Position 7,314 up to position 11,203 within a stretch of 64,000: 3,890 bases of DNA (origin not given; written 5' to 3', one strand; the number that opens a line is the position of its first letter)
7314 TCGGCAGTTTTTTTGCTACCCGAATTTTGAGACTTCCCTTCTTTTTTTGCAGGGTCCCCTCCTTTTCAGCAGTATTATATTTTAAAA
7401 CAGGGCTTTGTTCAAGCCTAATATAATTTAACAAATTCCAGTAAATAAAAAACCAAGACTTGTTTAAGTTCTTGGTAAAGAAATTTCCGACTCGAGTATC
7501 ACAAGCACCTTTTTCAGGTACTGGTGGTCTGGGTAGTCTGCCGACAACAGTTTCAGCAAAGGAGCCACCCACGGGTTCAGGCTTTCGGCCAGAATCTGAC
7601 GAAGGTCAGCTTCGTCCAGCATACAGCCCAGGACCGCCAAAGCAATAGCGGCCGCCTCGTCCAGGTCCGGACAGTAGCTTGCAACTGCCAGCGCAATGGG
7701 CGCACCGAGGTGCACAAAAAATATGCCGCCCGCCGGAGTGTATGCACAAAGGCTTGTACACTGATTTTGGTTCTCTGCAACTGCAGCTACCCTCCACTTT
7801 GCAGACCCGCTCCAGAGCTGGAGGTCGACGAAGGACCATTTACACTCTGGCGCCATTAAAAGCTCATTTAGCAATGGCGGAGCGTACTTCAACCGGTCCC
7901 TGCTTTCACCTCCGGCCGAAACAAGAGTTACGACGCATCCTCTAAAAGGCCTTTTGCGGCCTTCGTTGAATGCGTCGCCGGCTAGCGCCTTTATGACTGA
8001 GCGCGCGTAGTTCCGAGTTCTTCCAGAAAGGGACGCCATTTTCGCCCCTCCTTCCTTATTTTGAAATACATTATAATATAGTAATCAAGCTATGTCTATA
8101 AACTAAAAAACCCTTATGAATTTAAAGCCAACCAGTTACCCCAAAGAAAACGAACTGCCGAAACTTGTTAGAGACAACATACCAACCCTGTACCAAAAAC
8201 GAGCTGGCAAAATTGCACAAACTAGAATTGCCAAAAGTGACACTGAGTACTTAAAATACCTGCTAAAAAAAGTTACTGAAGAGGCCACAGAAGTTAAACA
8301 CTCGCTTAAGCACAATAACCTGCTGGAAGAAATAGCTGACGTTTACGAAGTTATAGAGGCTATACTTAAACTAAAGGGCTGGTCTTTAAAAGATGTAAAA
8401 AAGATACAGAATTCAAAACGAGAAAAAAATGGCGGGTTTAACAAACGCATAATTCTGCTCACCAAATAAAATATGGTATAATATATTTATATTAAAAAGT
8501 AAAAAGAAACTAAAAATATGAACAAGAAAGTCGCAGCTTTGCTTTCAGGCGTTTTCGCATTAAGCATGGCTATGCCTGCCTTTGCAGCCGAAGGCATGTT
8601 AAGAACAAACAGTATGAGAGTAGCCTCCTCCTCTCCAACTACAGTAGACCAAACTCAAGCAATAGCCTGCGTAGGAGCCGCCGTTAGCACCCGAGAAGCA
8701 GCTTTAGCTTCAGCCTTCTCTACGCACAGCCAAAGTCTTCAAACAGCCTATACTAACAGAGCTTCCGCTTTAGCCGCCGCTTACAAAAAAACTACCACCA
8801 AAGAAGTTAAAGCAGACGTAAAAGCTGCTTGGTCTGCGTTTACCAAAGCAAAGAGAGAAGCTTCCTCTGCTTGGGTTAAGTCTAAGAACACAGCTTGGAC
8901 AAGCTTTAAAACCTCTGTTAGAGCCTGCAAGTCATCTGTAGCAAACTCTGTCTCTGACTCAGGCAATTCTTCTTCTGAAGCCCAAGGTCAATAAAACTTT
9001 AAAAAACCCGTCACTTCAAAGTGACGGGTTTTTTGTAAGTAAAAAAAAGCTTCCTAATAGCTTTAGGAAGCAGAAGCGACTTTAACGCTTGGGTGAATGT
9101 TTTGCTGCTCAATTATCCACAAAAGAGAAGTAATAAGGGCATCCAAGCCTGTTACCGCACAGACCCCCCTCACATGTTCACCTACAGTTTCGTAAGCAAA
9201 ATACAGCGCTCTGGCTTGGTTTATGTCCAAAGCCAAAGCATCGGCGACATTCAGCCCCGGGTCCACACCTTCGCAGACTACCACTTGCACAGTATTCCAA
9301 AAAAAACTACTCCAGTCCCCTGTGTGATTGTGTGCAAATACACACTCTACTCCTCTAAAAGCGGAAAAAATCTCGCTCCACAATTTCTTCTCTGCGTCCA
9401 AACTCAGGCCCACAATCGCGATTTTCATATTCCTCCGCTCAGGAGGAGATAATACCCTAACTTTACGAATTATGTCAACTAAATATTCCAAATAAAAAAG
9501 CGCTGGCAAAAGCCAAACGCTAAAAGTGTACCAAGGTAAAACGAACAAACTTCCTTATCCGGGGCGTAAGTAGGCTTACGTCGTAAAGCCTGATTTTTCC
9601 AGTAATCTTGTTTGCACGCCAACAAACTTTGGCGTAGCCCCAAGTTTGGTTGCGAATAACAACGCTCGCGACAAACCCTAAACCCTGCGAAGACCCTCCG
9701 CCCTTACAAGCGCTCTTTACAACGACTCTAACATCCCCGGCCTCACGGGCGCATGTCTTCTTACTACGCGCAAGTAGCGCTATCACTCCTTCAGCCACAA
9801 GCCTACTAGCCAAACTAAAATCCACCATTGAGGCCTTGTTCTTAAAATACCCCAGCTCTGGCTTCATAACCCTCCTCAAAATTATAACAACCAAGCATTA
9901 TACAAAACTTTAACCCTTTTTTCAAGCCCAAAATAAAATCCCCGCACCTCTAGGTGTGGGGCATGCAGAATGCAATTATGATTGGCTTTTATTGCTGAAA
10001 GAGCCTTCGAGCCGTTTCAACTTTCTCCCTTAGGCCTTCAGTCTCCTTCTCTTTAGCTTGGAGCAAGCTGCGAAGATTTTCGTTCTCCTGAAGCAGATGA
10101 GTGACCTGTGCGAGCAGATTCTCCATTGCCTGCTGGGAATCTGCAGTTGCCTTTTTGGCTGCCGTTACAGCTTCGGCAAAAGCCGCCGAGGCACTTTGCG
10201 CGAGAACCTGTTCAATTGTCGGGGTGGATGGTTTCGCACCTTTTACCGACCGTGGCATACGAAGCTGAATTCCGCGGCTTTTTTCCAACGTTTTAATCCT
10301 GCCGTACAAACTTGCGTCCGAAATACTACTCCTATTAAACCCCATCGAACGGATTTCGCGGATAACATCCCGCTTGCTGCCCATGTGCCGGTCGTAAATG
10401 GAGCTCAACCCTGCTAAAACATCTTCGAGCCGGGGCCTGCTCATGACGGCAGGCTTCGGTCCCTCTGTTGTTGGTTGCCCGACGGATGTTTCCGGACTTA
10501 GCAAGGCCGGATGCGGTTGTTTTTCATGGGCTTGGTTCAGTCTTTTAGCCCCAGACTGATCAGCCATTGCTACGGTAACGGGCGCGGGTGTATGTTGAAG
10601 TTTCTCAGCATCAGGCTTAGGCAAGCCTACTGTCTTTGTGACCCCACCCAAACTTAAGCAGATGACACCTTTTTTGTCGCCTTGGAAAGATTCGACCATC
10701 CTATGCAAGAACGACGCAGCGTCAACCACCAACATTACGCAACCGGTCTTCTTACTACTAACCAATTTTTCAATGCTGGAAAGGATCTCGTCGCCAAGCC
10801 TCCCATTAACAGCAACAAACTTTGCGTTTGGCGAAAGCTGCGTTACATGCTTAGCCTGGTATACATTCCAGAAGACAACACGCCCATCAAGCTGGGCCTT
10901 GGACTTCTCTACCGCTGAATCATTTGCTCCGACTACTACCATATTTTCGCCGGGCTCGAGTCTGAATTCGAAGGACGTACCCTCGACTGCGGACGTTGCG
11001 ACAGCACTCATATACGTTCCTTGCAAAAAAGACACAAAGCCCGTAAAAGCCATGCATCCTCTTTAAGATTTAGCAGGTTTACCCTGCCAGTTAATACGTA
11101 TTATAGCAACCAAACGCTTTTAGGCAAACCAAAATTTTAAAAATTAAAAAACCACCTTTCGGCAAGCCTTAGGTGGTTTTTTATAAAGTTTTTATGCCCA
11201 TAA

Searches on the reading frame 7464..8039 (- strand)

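Call 77: search_protein_families(library=pfam, proteins=[window:7464-8039:-], max_evalue=0.1)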
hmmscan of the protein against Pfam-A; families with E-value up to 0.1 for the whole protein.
window:7464-8039:- (191 aa): 1 family
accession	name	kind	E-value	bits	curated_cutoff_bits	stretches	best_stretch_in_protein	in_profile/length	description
PF21834.1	DUF6894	-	0.042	14.4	24.1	0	115-146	12-43/69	Domain of unknown function (DUF6894)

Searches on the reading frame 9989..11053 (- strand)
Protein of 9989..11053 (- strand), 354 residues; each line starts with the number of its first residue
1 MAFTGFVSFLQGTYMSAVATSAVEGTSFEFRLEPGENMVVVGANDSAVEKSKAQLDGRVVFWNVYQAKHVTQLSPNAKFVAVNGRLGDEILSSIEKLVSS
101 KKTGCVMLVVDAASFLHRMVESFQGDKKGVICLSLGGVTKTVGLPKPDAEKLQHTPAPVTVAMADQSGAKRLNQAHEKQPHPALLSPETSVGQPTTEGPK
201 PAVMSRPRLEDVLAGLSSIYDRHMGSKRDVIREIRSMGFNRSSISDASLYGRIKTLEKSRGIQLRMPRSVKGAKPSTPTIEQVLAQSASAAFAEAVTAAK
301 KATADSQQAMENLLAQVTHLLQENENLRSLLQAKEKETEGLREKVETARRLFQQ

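Call 77: search_protein_families(library=pfam, proteins=[window:9989-11053:-], max_evalue=0.1)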
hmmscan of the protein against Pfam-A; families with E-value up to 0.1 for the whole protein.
window:9989-11053:- (354 aa): 4 families
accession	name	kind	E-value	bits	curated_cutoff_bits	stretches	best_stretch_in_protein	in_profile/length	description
PF17098.10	Wtap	-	0.02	15.3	35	1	295-353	73-128/155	WTAP/Mum2p family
PF18504.6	Csm1_N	-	0.035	14.9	26.3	1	317-349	22-54/70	Csm1 N-terminal domain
PF15136.11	UPF0449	-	0.05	14.6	27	0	274-351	9-95/98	Uncharacterised protein family UPF0449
PF06156.18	YabA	-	0.095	13.7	30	0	292-349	13-70/103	Initiation control protein YabA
